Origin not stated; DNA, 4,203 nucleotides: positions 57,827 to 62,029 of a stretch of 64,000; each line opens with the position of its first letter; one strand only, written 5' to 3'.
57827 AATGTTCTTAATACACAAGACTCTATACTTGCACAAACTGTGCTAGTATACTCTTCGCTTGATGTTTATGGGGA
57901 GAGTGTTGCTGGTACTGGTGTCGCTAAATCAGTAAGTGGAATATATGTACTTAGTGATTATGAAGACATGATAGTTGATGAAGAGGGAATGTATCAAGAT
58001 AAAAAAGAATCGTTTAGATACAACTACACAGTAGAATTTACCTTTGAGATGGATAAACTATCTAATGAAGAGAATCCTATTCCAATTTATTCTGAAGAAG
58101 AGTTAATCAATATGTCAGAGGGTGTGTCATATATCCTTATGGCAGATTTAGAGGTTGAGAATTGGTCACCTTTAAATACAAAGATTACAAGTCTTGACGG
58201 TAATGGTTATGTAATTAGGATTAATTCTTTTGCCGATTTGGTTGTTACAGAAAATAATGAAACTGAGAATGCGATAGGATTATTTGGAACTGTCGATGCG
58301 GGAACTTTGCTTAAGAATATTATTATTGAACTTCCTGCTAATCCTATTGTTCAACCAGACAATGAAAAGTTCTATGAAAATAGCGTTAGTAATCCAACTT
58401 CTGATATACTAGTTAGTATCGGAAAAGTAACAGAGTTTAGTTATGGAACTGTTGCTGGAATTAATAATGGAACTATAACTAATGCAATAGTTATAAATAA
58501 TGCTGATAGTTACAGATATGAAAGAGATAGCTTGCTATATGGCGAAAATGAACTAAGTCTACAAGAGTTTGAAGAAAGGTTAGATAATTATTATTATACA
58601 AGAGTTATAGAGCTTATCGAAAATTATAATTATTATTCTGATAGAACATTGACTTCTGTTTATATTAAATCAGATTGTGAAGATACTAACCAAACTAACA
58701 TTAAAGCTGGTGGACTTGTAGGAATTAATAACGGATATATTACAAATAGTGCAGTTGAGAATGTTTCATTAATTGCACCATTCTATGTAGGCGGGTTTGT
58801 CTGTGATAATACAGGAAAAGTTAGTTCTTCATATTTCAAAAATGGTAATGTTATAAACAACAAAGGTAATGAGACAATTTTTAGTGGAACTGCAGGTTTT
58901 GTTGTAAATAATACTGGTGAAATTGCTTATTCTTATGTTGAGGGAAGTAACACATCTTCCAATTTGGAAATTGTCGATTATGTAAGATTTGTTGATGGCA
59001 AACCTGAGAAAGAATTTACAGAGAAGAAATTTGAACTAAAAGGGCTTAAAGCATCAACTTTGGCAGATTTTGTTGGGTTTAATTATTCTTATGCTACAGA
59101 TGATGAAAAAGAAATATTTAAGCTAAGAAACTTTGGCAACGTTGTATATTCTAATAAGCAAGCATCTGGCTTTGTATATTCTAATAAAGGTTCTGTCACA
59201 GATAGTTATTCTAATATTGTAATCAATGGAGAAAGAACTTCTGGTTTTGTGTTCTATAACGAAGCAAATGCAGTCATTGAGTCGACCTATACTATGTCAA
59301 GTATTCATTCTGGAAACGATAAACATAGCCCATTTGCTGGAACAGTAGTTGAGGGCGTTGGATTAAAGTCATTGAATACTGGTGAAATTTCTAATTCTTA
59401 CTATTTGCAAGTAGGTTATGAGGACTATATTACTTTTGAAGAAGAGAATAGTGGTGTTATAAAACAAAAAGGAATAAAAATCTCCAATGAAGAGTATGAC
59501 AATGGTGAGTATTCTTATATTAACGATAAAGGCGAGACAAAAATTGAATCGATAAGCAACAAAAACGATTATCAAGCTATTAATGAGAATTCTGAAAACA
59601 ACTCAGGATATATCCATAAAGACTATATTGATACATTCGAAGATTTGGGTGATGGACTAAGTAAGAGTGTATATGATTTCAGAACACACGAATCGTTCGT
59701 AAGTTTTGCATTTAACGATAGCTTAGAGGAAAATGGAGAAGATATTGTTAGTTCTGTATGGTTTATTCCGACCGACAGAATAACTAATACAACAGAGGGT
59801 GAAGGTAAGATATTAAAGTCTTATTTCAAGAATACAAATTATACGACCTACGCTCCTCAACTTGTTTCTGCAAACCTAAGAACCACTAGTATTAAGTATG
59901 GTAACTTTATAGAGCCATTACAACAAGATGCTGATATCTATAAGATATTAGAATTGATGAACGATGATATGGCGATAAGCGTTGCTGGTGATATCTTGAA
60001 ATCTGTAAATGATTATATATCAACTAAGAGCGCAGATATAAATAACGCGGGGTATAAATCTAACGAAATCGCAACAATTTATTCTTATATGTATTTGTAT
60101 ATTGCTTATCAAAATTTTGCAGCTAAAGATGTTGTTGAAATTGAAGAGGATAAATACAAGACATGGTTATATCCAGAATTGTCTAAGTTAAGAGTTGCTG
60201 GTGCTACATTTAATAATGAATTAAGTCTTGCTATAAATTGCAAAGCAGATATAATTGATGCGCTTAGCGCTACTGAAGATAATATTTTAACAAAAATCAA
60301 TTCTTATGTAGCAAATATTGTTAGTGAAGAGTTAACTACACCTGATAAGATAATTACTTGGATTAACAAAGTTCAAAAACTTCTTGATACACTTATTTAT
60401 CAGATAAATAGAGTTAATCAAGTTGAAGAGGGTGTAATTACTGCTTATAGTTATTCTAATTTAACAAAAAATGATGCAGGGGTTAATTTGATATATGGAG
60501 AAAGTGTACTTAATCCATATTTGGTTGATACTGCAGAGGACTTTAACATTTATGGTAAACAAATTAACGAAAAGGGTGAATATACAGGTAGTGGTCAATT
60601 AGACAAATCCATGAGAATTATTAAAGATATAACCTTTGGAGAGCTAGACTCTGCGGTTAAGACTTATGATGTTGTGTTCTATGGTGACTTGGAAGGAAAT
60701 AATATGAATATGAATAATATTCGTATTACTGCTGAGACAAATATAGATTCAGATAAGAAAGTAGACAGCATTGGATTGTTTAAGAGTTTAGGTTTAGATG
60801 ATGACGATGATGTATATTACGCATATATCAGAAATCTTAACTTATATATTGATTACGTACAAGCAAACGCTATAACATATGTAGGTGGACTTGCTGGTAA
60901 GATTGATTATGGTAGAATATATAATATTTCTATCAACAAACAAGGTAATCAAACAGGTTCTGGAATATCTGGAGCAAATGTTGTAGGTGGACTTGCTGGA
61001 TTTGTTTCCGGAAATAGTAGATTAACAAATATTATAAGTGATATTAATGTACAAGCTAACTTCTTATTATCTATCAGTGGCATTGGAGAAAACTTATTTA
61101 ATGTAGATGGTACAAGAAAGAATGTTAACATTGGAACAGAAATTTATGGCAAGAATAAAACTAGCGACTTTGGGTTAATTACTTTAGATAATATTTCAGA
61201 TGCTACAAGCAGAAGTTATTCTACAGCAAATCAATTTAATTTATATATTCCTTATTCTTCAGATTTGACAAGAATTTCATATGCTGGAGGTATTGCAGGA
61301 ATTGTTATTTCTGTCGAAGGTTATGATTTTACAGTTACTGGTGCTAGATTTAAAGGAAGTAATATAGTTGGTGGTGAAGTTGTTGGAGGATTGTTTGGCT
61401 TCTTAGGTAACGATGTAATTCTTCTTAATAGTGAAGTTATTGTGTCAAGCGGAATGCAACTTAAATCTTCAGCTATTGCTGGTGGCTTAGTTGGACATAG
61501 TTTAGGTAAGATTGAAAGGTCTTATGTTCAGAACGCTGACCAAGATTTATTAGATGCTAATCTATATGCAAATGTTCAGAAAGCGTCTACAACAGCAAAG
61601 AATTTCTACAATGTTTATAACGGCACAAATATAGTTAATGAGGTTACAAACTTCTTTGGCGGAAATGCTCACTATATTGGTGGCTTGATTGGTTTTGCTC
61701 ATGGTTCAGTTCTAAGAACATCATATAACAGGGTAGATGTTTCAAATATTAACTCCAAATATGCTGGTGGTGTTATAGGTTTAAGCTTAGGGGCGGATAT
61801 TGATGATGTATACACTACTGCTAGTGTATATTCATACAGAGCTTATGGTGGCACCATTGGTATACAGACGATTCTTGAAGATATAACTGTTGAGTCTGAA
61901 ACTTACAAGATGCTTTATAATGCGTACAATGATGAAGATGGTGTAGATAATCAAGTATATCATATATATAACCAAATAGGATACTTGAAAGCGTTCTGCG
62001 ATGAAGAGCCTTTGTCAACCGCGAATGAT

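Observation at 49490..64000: Second giant gene absent from the ORF track: a lipoprotein ORF of at least 4,837 codons running off the window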

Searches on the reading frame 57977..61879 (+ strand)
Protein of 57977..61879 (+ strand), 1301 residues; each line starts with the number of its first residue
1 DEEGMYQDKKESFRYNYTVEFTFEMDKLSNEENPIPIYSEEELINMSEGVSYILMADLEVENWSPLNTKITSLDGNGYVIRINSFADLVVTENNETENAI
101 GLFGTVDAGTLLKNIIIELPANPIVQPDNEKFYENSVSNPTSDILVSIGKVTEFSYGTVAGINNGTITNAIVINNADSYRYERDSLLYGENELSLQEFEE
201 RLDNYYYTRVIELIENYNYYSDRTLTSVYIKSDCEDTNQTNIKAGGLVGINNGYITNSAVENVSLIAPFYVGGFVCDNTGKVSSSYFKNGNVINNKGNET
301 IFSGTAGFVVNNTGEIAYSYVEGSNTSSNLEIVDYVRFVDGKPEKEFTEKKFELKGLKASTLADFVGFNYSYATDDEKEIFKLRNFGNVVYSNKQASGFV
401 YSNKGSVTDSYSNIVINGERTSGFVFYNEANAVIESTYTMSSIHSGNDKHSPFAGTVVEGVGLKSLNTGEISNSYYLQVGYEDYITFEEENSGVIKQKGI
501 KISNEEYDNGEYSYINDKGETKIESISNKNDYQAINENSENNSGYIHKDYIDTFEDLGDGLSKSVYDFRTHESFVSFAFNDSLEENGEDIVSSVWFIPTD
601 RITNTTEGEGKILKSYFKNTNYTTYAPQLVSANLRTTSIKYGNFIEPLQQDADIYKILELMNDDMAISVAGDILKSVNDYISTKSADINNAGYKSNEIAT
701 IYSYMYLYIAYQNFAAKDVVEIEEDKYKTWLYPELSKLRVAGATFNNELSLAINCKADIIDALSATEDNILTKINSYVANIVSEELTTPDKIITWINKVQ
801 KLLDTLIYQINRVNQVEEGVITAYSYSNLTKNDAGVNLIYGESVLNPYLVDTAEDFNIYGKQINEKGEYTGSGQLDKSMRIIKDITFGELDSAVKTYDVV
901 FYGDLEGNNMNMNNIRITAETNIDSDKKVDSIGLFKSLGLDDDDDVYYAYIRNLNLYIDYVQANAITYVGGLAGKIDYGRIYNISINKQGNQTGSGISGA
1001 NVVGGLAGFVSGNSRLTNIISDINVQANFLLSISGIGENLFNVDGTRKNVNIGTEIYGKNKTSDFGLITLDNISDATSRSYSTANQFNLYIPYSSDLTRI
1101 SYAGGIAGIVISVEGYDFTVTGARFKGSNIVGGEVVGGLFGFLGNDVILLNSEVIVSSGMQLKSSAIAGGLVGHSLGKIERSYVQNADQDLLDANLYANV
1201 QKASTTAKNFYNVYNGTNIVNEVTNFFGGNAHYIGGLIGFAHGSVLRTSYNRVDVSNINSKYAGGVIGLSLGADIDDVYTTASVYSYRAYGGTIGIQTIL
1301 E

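Call 89: search_dna_similar(query=window:57977-61879:+, collection=plasmids, mode=protein, max_evalue=0.001, max_rows=10)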
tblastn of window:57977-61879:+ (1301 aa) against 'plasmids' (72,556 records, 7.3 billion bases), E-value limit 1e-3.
No match.

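Call 90: search_dna_similar(query=window:57977-61879:+, collection=phages, mode=protein, max_evalue=0.001, max_rows=10)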
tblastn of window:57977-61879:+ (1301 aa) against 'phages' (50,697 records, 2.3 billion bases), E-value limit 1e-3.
No match.

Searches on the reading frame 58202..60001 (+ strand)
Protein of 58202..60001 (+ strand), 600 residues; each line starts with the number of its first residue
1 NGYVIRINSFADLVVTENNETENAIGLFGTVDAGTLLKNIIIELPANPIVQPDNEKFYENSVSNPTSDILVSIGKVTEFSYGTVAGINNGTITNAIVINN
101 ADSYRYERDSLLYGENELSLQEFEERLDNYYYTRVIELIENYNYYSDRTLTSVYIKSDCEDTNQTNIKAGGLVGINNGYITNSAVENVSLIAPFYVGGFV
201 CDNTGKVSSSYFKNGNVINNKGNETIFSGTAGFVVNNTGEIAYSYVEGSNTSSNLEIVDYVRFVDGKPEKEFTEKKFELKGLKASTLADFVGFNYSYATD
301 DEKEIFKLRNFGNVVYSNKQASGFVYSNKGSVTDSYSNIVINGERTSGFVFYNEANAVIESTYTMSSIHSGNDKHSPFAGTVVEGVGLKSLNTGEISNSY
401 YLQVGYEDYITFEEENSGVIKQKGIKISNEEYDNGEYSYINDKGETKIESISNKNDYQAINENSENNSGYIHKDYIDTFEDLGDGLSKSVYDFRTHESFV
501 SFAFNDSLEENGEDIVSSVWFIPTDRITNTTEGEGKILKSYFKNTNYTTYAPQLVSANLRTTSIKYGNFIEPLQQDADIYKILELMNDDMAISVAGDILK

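Call 11: search_protein_families(library=pfam, proteins=[window:58202-60001:+], max_evalue=10)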
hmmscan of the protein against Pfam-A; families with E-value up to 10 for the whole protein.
window:58202-60001:+ (600 aa): 1 family
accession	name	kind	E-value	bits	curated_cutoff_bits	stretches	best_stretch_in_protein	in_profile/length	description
PF07581.17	Glug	-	0.76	10.8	20.5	2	194-217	3-27/28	The GLUG motif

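Call 81: search_protein_families(library=phrogs, proteins=[window:58202-60001:+], max_evalue=0.01)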
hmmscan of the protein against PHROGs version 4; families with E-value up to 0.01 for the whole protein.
window:58202-60001:+ (600 aa): 1 family
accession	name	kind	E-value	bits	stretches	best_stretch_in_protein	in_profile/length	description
phrog_15356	-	unknown function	0.0047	17.8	0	339-373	21-55/60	-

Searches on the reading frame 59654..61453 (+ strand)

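Call 11: search_protein_families(library=pfam, proteins=[window:59654-61453:+], max_evalue=10)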
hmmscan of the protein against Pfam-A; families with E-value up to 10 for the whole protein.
window:59654-61453:+ (600 aa): 1 family
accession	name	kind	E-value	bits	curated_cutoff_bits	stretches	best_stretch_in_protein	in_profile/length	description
PF22462.2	Ctf19_RWD2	-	0.073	13.7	26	1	235-251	49-65/77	Ctf19, second RWD domain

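Call 81: search_protein_families(library=phrogs, proteins=[window:59654-61453:+], max_evalue=0.01)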
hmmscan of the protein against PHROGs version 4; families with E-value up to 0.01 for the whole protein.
window:59654-61453:+ (600 aa): 0 families
